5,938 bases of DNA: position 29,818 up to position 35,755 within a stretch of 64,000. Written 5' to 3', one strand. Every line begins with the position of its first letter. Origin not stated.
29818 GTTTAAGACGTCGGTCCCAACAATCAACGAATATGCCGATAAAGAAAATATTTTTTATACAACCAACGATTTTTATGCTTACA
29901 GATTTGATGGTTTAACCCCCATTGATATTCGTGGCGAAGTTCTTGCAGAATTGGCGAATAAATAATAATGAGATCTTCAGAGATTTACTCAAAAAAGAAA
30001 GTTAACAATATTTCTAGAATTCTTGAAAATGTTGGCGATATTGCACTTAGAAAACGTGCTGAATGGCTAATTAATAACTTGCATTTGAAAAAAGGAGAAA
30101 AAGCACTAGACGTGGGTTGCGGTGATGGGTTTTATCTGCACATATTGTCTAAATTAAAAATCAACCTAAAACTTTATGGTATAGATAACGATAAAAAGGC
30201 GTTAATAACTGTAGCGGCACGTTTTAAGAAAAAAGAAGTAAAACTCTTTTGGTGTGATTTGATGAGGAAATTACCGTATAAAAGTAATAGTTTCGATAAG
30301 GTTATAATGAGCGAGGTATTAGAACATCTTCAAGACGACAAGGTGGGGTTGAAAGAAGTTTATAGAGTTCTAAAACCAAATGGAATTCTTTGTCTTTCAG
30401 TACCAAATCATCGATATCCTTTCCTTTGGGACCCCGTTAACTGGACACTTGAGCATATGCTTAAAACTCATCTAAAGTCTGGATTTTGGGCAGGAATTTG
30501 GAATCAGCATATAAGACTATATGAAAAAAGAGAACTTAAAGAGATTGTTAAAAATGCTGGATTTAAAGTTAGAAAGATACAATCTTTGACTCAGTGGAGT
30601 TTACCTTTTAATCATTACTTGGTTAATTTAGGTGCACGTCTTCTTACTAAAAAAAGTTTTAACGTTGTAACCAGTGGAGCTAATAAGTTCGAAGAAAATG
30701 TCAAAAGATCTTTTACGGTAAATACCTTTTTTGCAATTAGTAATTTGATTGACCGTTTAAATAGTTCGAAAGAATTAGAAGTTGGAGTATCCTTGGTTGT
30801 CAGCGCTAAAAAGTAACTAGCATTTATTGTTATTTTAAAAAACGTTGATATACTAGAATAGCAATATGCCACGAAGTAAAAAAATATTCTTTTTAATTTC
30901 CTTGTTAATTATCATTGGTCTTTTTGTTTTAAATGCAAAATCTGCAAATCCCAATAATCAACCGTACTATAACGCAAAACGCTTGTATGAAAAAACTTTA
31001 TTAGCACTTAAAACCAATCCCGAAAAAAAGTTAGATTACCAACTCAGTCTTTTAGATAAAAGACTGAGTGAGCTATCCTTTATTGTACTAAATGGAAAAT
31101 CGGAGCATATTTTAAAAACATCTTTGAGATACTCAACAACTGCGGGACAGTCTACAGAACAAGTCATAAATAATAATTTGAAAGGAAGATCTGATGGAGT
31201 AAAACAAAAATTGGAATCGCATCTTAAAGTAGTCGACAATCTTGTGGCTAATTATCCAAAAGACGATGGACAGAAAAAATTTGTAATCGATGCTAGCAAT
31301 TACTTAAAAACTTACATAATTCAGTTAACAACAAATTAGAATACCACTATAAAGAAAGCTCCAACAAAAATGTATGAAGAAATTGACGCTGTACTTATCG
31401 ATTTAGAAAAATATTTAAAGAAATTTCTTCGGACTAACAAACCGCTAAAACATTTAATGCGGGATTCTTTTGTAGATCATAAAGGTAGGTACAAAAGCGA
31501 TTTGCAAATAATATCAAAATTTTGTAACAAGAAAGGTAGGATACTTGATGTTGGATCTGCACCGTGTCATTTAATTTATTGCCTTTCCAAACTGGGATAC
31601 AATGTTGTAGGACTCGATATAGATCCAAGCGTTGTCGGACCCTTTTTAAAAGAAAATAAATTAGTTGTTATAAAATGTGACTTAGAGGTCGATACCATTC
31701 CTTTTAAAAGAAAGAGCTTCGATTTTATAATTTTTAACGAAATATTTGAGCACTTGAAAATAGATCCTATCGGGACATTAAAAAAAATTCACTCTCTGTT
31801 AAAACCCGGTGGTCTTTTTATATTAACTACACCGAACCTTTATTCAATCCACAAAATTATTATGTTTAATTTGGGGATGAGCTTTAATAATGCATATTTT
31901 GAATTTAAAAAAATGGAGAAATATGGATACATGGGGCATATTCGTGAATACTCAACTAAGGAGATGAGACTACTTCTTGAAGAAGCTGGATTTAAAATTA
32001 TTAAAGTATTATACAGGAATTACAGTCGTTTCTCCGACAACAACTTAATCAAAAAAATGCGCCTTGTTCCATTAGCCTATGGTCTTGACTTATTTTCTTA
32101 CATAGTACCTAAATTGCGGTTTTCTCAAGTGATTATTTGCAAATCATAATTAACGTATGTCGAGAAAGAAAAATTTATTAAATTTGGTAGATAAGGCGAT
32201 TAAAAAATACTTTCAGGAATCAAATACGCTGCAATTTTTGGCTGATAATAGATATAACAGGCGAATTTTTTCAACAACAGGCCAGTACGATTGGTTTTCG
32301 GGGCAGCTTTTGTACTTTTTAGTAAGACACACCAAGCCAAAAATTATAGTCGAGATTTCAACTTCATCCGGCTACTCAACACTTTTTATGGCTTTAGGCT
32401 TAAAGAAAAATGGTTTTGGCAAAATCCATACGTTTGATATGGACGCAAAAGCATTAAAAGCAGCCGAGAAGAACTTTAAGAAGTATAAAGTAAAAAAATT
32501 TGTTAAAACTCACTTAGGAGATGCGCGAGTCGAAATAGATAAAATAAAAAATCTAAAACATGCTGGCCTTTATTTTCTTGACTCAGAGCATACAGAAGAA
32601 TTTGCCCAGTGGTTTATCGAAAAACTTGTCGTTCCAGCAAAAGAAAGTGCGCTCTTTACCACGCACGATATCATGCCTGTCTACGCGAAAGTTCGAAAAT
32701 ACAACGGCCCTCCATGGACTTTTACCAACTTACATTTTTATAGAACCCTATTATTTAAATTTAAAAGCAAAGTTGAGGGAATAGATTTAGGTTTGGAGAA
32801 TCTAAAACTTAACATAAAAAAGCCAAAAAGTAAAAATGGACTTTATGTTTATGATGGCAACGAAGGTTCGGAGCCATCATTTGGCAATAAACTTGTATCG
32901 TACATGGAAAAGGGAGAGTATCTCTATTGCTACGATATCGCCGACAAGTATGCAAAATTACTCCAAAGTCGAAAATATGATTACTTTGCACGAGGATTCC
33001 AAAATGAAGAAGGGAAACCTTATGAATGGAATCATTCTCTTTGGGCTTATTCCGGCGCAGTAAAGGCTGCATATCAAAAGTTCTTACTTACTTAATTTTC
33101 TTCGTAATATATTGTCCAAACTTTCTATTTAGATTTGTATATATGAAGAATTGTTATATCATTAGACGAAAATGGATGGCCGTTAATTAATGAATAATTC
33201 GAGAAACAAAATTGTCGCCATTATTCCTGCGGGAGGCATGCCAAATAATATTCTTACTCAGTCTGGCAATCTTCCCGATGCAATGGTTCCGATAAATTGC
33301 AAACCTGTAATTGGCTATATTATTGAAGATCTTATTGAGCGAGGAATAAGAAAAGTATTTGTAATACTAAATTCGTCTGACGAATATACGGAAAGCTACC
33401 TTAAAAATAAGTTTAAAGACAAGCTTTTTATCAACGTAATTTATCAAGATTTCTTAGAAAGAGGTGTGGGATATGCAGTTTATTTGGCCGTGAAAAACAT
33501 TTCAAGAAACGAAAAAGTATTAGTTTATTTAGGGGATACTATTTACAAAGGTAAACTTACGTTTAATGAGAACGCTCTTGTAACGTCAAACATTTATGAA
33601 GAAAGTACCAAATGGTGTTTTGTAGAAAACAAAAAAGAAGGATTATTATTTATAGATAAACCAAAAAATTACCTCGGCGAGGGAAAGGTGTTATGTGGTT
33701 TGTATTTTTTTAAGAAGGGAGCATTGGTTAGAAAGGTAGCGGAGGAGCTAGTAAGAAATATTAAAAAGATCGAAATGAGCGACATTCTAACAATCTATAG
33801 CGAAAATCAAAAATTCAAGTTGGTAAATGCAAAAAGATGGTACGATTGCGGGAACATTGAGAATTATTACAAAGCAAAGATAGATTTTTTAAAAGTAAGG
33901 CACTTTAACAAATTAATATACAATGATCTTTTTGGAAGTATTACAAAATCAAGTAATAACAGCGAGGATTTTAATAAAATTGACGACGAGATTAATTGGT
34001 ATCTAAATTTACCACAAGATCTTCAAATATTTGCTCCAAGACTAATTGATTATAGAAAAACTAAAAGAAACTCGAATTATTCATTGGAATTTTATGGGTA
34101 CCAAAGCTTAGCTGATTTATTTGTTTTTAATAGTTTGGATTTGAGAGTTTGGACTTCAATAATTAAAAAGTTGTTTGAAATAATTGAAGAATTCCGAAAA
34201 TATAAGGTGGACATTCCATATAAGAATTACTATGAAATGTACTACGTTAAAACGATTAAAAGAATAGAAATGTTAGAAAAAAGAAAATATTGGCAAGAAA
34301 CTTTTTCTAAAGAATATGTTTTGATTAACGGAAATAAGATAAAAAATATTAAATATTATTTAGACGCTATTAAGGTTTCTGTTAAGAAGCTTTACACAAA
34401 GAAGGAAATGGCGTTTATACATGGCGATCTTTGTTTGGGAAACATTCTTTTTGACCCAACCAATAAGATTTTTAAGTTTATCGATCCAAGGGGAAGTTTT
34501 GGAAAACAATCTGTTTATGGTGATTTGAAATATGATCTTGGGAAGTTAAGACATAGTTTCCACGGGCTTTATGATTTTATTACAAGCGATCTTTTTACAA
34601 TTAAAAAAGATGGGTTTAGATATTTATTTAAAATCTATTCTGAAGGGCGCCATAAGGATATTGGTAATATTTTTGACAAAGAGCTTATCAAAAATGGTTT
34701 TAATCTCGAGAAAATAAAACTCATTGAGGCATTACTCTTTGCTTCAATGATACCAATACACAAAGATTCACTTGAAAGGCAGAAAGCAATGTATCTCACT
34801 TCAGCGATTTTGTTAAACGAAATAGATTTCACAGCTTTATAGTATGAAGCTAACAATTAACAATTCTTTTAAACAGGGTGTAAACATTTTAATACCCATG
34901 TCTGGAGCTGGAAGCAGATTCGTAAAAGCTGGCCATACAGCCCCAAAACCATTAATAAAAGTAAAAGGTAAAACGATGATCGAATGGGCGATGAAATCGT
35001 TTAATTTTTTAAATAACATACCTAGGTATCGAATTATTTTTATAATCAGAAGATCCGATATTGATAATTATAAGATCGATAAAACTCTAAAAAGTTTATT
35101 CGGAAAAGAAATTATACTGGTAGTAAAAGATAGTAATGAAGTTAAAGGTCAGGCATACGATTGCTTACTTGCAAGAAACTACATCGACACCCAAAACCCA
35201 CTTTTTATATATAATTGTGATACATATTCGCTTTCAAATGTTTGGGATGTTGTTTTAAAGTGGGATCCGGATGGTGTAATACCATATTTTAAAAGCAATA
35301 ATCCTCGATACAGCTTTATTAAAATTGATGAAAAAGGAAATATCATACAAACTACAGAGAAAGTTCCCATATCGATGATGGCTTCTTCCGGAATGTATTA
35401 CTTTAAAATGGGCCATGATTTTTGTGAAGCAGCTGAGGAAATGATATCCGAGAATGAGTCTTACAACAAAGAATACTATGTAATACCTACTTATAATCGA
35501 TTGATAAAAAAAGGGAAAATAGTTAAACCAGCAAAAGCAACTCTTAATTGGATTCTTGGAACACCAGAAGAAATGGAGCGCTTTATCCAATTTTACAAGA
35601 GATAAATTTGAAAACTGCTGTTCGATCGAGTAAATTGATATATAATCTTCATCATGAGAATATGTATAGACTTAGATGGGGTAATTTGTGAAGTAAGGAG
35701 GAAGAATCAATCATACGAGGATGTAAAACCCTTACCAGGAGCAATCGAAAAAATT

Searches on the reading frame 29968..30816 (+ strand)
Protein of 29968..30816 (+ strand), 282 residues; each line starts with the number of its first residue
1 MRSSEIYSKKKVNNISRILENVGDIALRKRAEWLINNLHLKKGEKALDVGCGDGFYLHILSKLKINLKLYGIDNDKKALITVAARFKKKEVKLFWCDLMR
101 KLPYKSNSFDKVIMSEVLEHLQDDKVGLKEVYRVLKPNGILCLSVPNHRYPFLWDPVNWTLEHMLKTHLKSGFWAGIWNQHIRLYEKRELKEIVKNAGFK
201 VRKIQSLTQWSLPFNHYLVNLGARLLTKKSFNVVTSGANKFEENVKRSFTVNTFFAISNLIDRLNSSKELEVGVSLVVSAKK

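Call 11: search_protein_families(library=pfam, proteins=[window:29968-30816:+], max_evalue=0.001)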
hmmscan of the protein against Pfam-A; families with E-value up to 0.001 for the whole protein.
window:29968-30816:+ (282 aa): 13 families
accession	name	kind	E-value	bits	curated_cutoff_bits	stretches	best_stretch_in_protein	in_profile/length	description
PF08241.18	Methyltransf_11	-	5.7e-21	75.4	21.2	1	47-142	1-94/95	Methyltransferase domain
PF13847.12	Methyltransf_31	-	2.8e-19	69.7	27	1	41-198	2-145/145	Methyltransferase domain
PF13489.12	Methyltransf_23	-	3.5e-18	66.3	27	1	40-203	20-163/164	Methyltransferase domain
PF13649.12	Methyltransf_25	-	4.6e-17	62.9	27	1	47-139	2-97/97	Methyltransferase domain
PF08242.18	Methyltransf_12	-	4.5e-15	56.6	30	1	47-141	1-98/98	Methyltransferase domain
PF01209.24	Ubie_methyltran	-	2.9e-12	46.9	20.1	1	37-208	42-222/233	ubiE/COQ5 methyltransferase family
PF07021.18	MetW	-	5.2e-11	43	21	1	38-161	9-121/193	Methionine biosynthesis protein MetW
PF05175.20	MTS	-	1.4e-06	28.5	23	1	31-114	20-104/170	Methyltransferase small domain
PF03141.22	Methyltransf_29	-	2.5e-06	26.8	23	1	41-148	116-222/506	Putative S-adenosyl-L-methionine-dependent methyltransferase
PF02353.26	CMAS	-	3.7e-06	26.9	27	1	28-144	48-165/273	Mycolic acid cyclopropane synthetase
PF20922.3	Anamorsin_N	-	0.00032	20.9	27.1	0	95-146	38-90/163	Anamorsin, N-terminal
PF05148.21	Methyltransf_8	-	0.00065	20.1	27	0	90-144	105-157/219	Hypothetical methyltransferase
PF08003.17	Methyltransf_9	-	0.0009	18.7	23.8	0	38-143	109-217/315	Protein of unknown function (DUF1698)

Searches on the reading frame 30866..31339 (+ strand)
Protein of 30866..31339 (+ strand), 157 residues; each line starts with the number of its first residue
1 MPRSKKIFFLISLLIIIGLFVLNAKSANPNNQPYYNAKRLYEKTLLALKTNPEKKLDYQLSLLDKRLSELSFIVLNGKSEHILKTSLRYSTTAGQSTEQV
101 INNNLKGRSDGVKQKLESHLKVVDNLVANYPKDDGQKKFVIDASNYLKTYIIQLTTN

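Call 11: search_protein_families(library=pfam, proteins=[window:30866-31339:+], max_evalue=0.001)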
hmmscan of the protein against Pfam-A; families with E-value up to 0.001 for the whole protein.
window:30866-31339:+ (157 aa): 1 family
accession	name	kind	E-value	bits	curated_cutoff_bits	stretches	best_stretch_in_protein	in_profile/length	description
PF18915.5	DUF5667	-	1.1e-09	39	27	1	32-124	6-90/99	Domain of unknown function (DUF5667)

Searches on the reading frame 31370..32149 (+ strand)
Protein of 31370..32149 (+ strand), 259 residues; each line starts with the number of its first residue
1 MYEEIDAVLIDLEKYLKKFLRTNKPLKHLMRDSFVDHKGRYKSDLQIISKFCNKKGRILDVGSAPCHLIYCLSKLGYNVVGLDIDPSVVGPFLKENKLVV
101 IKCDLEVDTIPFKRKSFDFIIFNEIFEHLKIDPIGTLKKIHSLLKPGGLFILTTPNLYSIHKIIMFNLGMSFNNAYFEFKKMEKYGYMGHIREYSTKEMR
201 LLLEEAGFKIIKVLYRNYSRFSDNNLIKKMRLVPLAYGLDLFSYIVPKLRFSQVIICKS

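Call 11: search_protein_families(library=pfam, proteins=[window:31370-32149:+], max_evalue=0.001)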
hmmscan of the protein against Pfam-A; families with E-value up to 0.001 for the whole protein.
window:31370-32149:+ (259 aa): 6 families
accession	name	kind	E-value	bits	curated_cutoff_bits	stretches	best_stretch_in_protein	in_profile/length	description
PF13489.12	Methyltransf_23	-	6.1e-23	81.8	27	1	40-212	8-163/164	Methyltransferase domain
PF08241.18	Methyltransf_11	-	1.6e-14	54.7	21.2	1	59-152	1-95/95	Methyltransferase domain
PF13847.12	Methyltransf_31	-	6.8e-12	45.7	27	1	54-158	3-116/145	Methyltransferase domain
PF13649.12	Methyltransf_25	-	2.4e-10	41.4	27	1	58-148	1-97/97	Methyltransferase domain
PF08242.18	Methyltransf_12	-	4.7e-10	40.5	30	1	59-150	1-98/98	Methyltransferase domain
PF07021.18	MetW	-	1.1e-05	25.6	21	1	43-137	2-95/193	Methionine biosynthesis protein MetW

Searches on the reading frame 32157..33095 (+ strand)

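Call 11: search_protein_families(library=pfam, proteins=[window:32157-33095:+], max_evalue=0.001)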
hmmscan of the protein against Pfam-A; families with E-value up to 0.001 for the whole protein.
window:32157-33095:+ (312 aa): 3 families
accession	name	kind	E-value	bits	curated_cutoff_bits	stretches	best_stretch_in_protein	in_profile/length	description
PF13578.12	Methyltransf_24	-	1.2e-11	45.9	26.3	1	65-172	1-105/105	Methyltransferase domain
PF01596.23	Methyltransf_3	-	9.2e-11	41.9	22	1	48-145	32-130/204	O-methyltransferase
PF04989.18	RMNT_CmcI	-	0.00047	20.4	23.2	0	56-148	28-124/206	Rhamnosyl O-methyltransferase/CmcI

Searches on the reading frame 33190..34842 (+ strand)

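Call 11: search_protein_families(library=pfam, proteins=[window:33190-34842:+], max_evalue=0.001)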
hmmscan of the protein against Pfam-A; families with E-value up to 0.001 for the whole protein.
window:33190-34842:+ (550 aa): 3 families
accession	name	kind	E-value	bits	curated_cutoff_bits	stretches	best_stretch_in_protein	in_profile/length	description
PF00483.29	NTP_transferase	-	2.4e-14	54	21.2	1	10-232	2-241/245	Nucleotidyl transferase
PF12804.13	NTP_transf_3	-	0.00017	22.3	27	1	29-119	15-98/160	MobA-like NTP transferase domain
PF01636.29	APH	-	0.00091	19.5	23.2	0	400-454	164-210/239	Phosphotransferase enzyme family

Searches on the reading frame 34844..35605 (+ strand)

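Call 11: search_protein_families(library=pfam, proteins=[window:34844-35605:+], max_evalue=0.001)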
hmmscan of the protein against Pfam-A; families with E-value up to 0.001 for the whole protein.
window:34844-35605:+ (253 aa): 1 family
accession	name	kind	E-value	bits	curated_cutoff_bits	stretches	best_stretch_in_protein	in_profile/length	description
PF00483.29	NTP_transferase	-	1.5e-06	28.5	21.2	1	20-206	7-197/245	Nucleotidyl transferase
